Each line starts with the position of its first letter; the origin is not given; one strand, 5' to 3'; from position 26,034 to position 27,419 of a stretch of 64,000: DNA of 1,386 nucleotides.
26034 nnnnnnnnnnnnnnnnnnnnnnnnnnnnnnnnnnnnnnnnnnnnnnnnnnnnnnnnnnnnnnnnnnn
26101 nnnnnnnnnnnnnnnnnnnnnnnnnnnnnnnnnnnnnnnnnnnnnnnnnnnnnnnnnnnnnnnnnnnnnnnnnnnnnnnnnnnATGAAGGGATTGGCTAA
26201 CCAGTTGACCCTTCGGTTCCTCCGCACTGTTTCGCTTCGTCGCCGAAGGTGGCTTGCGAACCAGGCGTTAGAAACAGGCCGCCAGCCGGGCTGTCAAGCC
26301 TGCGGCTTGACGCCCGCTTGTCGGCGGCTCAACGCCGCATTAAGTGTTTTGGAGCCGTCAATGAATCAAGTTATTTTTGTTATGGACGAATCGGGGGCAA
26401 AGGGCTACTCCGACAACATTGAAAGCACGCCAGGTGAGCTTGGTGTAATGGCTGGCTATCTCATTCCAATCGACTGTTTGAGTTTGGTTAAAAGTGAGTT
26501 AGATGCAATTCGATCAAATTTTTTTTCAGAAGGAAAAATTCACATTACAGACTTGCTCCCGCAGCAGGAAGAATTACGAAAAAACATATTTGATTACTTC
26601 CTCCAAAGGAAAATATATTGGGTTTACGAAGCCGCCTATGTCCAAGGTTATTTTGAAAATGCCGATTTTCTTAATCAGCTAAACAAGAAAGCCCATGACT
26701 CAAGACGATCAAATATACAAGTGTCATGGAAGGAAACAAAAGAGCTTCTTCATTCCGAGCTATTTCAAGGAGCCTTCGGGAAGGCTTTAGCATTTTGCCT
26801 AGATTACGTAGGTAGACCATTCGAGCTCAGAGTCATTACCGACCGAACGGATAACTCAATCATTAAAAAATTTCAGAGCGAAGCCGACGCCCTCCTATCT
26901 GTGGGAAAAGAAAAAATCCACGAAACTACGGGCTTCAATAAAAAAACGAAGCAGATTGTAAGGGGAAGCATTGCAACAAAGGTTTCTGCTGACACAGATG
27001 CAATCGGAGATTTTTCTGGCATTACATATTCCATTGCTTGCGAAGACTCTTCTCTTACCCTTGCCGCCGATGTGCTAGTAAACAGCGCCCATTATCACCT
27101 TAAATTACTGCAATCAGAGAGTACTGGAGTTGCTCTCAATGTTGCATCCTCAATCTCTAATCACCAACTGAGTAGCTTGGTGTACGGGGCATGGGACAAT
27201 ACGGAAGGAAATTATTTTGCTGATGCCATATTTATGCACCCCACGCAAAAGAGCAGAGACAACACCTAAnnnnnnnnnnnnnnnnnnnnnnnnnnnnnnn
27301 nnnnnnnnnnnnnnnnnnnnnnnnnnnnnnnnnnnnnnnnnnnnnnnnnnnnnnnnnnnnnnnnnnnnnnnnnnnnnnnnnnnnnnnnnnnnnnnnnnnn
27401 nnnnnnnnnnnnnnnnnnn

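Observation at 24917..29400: AT-rich islet: MITE, unknown small ORFs, DUF3800-like gene, orphan BrnA-like antitoxin and HicBA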

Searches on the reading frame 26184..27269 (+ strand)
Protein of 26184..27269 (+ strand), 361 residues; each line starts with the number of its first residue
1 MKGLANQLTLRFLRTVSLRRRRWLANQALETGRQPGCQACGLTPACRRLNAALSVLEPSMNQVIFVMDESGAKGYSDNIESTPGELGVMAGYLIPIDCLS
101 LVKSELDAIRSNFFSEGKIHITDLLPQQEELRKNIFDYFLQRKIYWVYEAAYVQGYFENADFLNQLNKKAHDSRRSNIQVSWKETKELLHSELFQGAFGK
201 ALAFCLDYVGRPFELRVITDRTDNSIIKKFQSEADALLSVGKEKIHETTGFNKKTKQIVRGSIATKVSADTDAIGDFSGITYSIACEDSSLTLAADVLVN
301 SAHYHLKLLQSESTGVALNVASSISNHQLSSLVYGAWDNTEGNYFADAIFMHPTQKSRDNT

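Call 4: search_protein_families(library=pfam, proteins=[window:26184-27269:+], max_evalue=0.1)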
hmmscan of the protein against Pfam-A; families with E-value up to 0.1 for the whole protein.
window:26184-27269:+ (361 aa): 0 families

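Call 9: search_protein_families(library=pfam, proteins=[window:26361-27266:+], max_evalue=10)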
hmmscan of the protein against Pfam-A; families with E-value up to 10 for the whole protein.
seq(302 aa): 1 family
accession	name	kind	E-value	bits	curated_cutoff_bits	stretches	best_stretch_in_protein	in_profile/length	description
PF25452.1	TM225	-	0.2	12.1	27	1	52-95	105-147/165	TM225-like domain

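Call 10: search_protein_families(library=padloc, proteins=[window:26361-27266:+], max_evalue=1)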
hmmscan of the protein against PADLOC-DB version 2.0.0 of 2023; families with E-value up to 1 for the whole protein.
seq(302 aa): 0 families

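Call 11: find_homologous_proteins(query=window:26361-27266:+, max_evalue=0.001)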
Query seq(302 aa) (302 aa): 143 proteins with E <= 0.001 among 1674 candidates; the best 120 are listed.
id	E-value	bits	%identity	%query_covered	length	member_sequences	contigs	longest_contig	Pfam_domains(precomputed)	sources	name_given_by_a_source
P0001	2.1e-197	672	100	100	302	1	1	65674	-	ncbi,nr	ncbi:MAG: hypothetical protein HZA01_17030 [Nitrospinae bacterium]|nr:hypothetical protein [Nitrospi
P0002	5.6e-178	608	90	100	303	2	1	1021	-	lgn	-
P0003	2.1e-149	514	76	100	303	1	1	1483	-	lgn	-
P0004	3.1e-144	497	72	100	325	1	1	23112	-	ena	-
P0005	3.1e-143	494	71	100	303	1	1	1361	-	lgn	-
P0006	7.6e-139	480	73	100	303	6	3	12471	-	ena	-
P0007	3.2e-133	461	70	98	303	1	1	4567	-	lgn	-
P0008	2.6e-123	429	62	99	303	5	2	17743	-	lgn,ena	-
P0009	1.9e-118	413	66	92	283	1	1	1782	-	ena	-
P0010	4.2e-116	405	62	98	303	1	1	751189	-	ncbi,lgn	-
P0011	3.2e-112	392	58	98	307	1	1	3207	-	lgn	-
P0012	2.1e-107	377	59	98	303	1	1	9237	-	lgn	-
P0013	4.1e-107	376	57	99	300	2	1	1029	-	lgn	-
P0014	2.5e-106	373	59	97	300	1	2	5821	-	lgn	-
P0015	9.1e-106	371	56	98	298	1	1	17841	-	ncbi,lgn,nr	ncbi:MAG: hypothetical protein Q7T44_17510 [Parvibaculum sp.]|nr:hypothetical protein [Parvibaculum 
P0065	4.6e-81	290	48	98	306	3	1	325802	-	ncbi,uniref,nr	ncbi:hypothetical protein [Thioalkalivibrio sp. ALE17]|uniref:hypothetical protein n=1 Tax=Thioalkal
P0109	5.4e-52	195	38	97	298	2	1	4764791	-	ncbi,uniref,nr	ncbi:hypothetical protein [Aeromonas salmonicida]|uniref:hypothetical protein n=1 Tax=Aeromonas salm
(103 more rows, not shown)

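Call 16: find_encoding_contigs(protein=P0004, flank=6000, max_places=4)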
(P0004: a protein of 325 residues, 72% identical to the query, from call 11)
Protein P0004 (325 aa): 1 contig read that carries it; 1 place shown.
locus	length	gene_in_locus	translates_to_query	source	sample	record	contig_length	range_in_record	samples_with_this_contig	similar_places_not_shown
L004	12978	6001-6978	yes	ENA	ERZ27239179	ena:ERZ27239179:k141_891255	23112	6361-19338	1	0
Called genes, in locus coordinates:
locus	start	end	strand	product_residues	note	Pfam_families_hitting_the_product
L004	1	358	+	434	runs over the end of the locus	PF13393:tRNA-synt_His, PF00587:tRNA-synt_2b, PF03129:HGTP_anticodon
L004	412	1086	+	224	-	PF09976:TPR_21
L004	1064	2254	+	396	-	PF01011:PQQ (faint), PF13570:Beta-prop_ACSF4, PF13360:PQQ_2, PF13570:Beta-prop_ACSF4, PF13360:PQQ_2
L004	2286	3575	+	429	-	PF06097:DUF945 (faint)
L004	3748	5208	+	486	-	PF00005:ABC_tran (faint), PF00071:Ras (faint), PF01926:MMR_HSR1, PF02421:FeoB_N, PF00009:GTP_EFTU, PF01926:MMR_HSR1, PF02421:FeoB_N, PF14714:KH_dom-like, +5 more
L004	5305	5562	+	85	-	PF04014:MazE_antitoxin (weak)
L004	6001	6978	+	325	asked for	-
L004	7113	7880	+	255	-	PF08980:DUF1883, PF01582:TIR, PF13676:TIR_2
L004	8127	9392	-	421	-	PF01625:PMSR, PF13098:Thioredoxin_2, PF01641:SelR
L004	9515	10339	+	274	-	PF03372:Exo_endo_phos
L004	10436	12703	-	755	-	PF02861:Clp_N, PF13191:AAA_16 (weak), PF00004:AAA, PF17871:AAA_lid_9, PF00004:AAA, PF07724:AAA_2, PF07728:AAA_5, PF10431:ClpB_D2-small, +7 more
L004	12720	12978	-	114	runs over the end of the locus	PF02617:ClpS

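Call 17: find_encoding_contigs(protein=P0010, flank=6000, max_places=3)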
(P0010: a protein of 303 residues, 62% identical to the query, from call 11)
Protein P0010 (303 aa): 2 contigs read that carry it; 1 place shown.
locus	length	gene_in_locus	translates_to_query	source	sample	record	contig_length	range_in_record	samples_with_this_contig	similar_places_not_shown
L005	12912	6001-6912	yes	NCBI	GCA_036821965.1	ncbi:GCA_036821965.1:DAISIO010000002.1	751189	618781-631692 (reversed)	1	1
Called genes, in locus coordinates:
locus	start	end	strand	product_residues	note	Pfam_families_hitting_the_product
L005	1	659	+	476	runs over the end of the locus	PF12161:HsdM_N, PF02384:N6_Mtase, PF01170:UPF0020 (faint), PF20473:MmeI_Mtase (faint), PF07669:Eco57I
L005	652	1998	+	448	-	PF01420:Methylase_S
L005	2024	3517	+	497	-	PF14072:DndB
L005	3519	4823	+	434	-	-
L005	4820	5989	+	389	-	PF02086:MethyltransfD12 (weak)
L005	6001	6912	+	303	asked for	-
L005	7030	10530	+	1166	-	-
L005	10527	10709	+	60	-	-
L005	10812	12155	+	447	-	-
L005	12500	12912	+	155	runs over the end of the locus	PF08327:AHSA1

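Call 18: find_encoding_contigs(protein=P0015, flank=6000, max_places=3)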
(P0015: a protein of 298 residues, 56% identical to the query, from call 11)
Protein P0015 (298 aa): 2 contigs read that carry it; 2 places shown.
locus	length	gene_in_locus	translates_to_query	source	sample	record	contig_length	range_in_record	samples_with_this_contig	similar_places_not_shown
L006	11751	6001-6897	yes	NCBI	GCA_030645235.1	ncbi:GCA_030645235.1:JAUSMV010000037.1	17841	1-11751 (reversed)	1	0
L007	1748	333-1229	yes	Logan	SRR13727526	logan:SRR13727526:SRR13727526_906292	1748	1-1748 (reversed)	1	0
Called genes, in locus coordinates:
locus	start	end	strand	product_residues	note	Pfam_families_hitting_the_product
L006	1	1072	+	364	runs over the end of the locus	PF01381:HTH_3 (weak), PF13560:HTH_31 (faint), PF06114:Peptidase_M78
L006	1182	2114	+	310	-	PF02899:Phage_int_SAM_1, PF00589:Phage_integrase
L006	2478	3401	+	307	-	-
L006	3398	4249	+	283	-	PF08843:AbiEii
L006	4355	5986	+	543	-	PF01555:N6_N4_Mtase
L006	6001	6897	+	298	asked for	-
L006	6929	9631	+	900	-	PF04851:ResIII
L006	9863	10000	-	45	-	-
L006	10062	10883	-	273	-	PF01051:Rep3_N, PF21205:Rep3_C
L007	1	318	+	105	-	?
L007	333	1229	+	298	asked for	-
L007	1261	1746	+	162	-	?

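Call 19: find_encoding_contigs(protein=P0065, flank=6000, max_places=3)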
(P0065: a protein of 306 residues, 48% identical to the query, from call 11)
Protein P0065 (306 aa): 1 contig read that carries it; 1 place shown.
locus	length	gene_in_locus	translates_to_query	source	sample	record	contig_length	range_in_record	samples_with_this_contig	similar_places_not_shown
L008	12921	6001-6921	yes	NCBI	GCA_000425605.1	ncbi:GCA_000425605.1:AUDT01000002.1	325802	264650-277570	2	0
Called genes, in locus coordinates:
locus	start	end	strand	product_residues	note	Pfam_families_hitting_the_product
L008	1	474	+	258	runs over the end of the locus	PF02698:DUF218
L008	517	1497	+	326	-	PF01073:3Beta_HSD, PF01370:Epimerase, PF02719:Polysacc_synt_2, PF04321:RmlD_sub_bind, PF05368:NmrA, PF13460:NAD_binding_10, PF16363:GDP_Man_Dehyd, PF07993:NAD_binding_4 (weak)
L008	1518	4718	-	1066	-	PF04851:ResIII, PF00270:DEAD, PF18766:SWI2_SNF2, PF00271:Helicase_C, PF11907:DUF3427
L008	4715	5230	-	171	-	PF00293:NUDIX, PF14815:NUDIX_4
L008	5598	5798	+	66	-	-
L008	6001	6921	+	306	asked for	-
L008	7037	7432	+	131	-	PF08797:HIRAN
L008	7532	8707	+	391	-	-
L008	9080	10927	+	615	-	PF08378:NERD, PF00580:UvrD-helicase (weak), PF13245:AAA_19 (weak), PF01443:Viral_helicase1 (faint), PF13361:UvrD_C, PF13538:UvrD_C_2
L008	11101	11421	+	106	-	-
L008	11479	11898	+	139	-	PF10604:Polyketide_cyc2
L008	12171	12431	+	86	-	PF02604:PhdYeFM_antitox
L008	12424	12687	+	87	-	PF06769:YoeB_toxin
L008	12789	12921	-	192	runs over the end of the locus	PF01327:Pep_deformylase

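Call 20: find_encoding_contigs(protein=P0109, flank=6000, max_places=3)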
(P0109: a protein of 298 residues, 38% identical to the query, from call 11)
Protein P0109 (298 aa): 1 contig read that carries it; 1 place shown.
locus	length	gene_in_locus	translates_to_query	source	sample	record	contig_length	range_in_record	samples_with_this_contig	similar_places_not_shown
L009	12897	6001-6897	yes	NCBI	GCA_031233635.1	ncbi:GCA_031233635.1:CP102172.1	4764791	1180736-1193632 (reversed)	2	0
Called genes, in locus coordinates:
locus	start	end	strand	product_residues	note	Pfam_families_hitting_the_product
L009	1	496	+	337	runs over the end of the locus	PF02885:Glycos_trans_3N, PF00591:Glycos_transf_3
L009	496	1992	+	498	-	PF00218:IGPS, PF00697:PRAI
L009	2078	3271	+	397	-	PF00291:PALP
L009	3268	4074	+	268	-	PF00290:Trp_syntA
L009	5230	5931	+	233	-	-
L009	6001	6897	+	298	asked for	-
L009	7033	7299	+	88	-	PF20247:DUF6602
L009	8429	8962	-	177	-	PF04307:YdjM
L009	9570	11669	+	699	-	-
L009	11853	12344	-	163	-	PF00210:Ferritin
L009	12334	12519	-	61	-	-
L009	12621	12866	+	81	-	-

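Call 21: search_protein_families(library=ncbifam, proteins=[P0001], max_evalue=1)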
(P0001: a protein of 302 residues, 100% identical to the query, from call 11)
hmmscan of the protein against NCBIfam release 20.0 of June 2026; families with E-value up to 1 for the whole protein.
P0001 (302 aa): 1 family
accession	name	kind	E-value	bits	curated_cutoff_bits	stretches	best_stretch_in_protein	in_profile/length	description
NF007607.0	PRK10254.1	equivalog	0.094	12.8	237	1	26-61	64-99/137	proofreading thioesterase EntH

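Call 22: search_protein_families(library=phrogs, proteins=[P0001], max_evalue=1)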
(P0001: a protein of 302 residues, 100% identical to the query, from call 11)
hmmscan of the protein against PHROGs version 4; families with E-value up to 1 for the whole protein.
P0001 (302 aa): 1 family
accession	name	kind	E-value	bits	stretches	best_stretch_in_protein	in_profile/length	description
phrog_6692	-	unknown function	0.24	11.6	1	64-136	22-95/278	-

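Call 31: predict_structure(alignment_id=A1)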
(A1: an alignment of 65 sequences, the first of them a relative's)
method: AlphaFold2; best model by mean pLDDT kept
length: 302 residues; sequences in the alignment: 65
mean_pLDDT: 91.6   pTM: 0.90
mean pLDDT of the five models: 91.6, 91.4, 90.3, 90.0, 89.9
residues with pLDDT >= 90: 232; 70-90: 55; 50-70: 14; < 50: 1
segments of 3 or more residues with pLDDT < 50: none
pLDDT, mean of each block of 10 residues (from residue 1): 96 90 96 98 97 73 72 96 98 97 95 88 91 97 96 96 94 95 88 92 86 78 96 97 97 95 97 95 89 81 49
secondary structure, 60 per line:
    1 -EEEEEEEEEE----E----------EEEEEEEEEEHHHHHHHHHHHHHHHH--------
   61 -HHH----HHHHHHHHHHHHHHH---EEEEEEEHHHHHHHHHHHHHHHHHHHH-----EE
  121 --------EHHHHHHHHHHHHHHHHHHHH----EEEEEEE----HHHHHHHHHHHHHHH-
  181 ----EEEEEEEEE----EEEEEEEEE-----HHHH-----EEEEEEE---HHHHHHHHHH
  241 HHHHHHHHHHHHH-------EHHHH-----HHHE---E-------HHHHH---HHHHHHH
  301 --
elements in order: E2-11 E27-36 H37-52 H69-83 E87-93 H94-113 H130-149 E154-160 H165-179 E185-193 E198-206 H212-215 E221-227 H231-253 H262-265 H286-290 H294-300

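Call 34: fold_search(model_id=the predicted structure, library=pdb)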
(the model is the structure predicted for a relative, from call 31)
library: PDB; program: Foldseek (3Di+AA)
matches with E <= 10: 327; with E <= 0.001: 2
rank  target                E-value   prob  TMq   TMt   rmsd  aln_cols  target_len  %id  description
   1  1eke_B                1.4e-04  1.00  0.37  0.47  11.2       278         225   12  CRYSTAL STRUCTURE OF CLASS II RIBONUCLEASE H (RNASE HII) WITH MES LIGAND (released 2000-09-13)
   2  1eke_A                3.0e-04  1.00  0.36  0.46  12.0       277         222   11  CRYSTAL STRUCTURE OF CLASS II RIBONUCLEASE H (RNASE HII) WITH MES LIGAND (released 2000-09-13)
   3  3puf_M                1.4e-03  1.00  0.34  0.37   6.6       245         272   12  Crystal structure of human RNase H2 complex (released 2010-12-22)
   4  3kio_A                9.3e-03  0.99  0.36  0.41   6.5       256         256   12  mouse RNase H2 complex (released 2009-11-17)
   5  3dms                  1.1e-01  0.28  0.16  0.12  19.0       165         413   16  1.65A crystal structure of isocitrate dehydrogenase from Burkholderia pseudomallei (released 2008-07-15)
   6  5m2e_A                1.4e-01  0.23  0.16  0.12  18.5       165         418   12  Apo structure of Pseudomonas aeruginosa Isocitrate Dehydrogenase, ICD. (released 2017-12-20)
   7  1cw7                  3.3e-01  0.15  0.16  0.12  18.6       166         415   11  LOW TEMPERATURE STRUCTURE OF WILD-TYPE IDH COMPLEXED WITH MG-ISOCITRATE (released 1999-09-01)
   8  8b6g_CK               3.9e-01  0.16  0.10  0.25  30.2       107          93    9  Cryo-EM structure of succinate dehydrogenase complex (complex-II) in respiratory supercomplex of Tetrahymena thermoph (released 2023-03-29)
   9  1idd                  4.1e-01  0.13  0.15  0.12  18.9       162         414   11  ISOCITRATE DEHYDROGENASE Y160F MUTANT APO ENZYME (released 1996-03-08)
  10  6tdu_B                5.5e-01  0.07  0.17  0.16  18.3       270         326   10  Cryo-EM structure of Euglena gracilis mitochondrial ATP synthase, full dimer, rotational states 1 (released 2019-11-27)
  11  5xg3_B                5.9e-01  0.02  0.09  0.07  28.4       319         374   10  Crystal structure of the ATPgS-engaged Smc head domain with an extended coiled coil bound to the C-terminal domain of  (released 2017-06-07)
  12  1cw1                  7.4e-01  0.12  0.17  0.13  18.6       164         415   10  CRYSTAL STRUCTURE OF ISOCITRATE DEHYDROGENASE MUTANT K230M BOUND TO ISOCITRATE AND MN2+ (released 1999-09-01)
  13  8s05_B                7.4e-01  0.01  0.09  0.07  26.0       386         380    9  ArnAB complex an archaeal ortholog of the Sec23/24 core motif (released 2025-10-29)
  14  9l12_I                8.3e-01  0.04  0.16  0.08  20.8       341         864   11  Crystal structure of Cas12h ternary complex (released 2025-06-11)
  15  3gl1_A                9.9e-01  0.07  0.14  0.12  21.7       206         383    6  Crystal structure of ATPase domain of Ssb1 chaperone, a member of the HSP70 family, from Saccharomyces cerevisiae (released 2009-03-24)
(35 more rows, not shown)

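Call 35: search_protein_representatives(alignment_id=A1)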
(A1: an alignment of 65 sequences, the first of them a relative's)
Query: 65 sequences, 300 profile positions. Proteins with E-value up to 0.001 (for the whole library): 465; up to 1e-10: 364; up to 1e-30: 205. The best 150 are listed.
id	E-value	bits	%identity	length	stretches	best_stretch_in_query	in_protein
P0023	9.0e-116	402.6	-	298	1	1-297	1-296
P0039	1.6e-115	401.7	-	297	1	1-296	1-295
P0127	5.0e-114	396.9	-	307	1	1-298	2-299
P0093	1.5e-113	395.3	-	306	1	2-299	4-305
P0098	5.5e-111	386.9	-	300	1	1-298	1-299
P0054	2.2e-109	381.6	-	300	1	1-298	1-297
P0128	1.2e-107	375.9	-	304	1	2-296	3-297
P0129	1.0e-105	369.6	-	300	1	1-298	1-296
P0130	1.6e-104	365.7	-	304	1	1-296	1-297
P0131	2.3e-103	361.8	-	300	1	1-298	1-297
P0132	5.1e-103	360.7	-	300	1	1-298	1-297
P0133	1.1e-100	353.1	-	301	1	1-298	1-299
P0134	1.6e-100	352.5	-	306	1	2-297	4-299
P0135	5.2e-99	347.6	-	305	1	1-297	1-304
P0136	1.2e-98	346.3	-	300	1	1-298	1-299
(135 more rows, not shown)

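Call 43: search_protein_families(library=pfam, alignment_id=A1, max_evalue=10)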
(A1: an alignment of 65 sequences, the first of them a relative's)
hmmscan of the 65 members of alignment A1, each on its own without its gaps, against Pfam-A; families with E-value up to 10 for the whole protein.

A. member 1, P0001 (302 aa): 1 family
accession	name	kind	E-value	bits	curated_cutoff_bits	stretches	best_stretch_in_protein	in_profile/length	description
PF25452.1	TM225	-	0.2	12.1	27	1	52-95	105-147/165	TM225-like domain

B. families by the number of members that match (of 65 scanned): 54 families (the first 25 are shown)
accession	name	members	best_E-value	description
PF12686.12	DUF3800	15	6.2e-05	Protein of unknown function (DUF3800)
PF11348.13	DUF3150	7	0.012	Protein of unknown function (DUF3150)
PF08646.16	Rep_fac-A_C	4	0.04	Replication factor-A C terminal domain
PF24951.3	LisH_PAC1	3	0.0049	PAC1 LisH domain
PF05034.18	MAAL_N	3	0.011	Methylaspartate ammonia-lyase N-terminus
PF11774.14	Lsr2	3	0.021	Lsr2 dimerization domain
PF08869.16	XisI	2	0.0026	XisI protein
PF22839.2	DUF7015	2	0.032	Domain of unknown function (DUF7015)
PF02206.23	WSN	2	0.041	Domain of unknown function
PF03810.25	IBN_N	2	0.068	Importin-beta N-terminal domain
PF17485.7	SatRNA_48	2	0.11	Satellite RNA 48 kDa protein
PF06858.20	NOG1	2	0.12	Nucleolar GTP-binding protein 1 (NOG1)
PF12709.12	Fungal_TACC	1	0.00031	Fungal Transforming acidic coiled-coil (TACC) proteins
PF02338.25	OTU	1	0.013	OTU-like cysteine protease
PF20503.3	DUF6730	1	0.014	Family of unknown function (DUF6730)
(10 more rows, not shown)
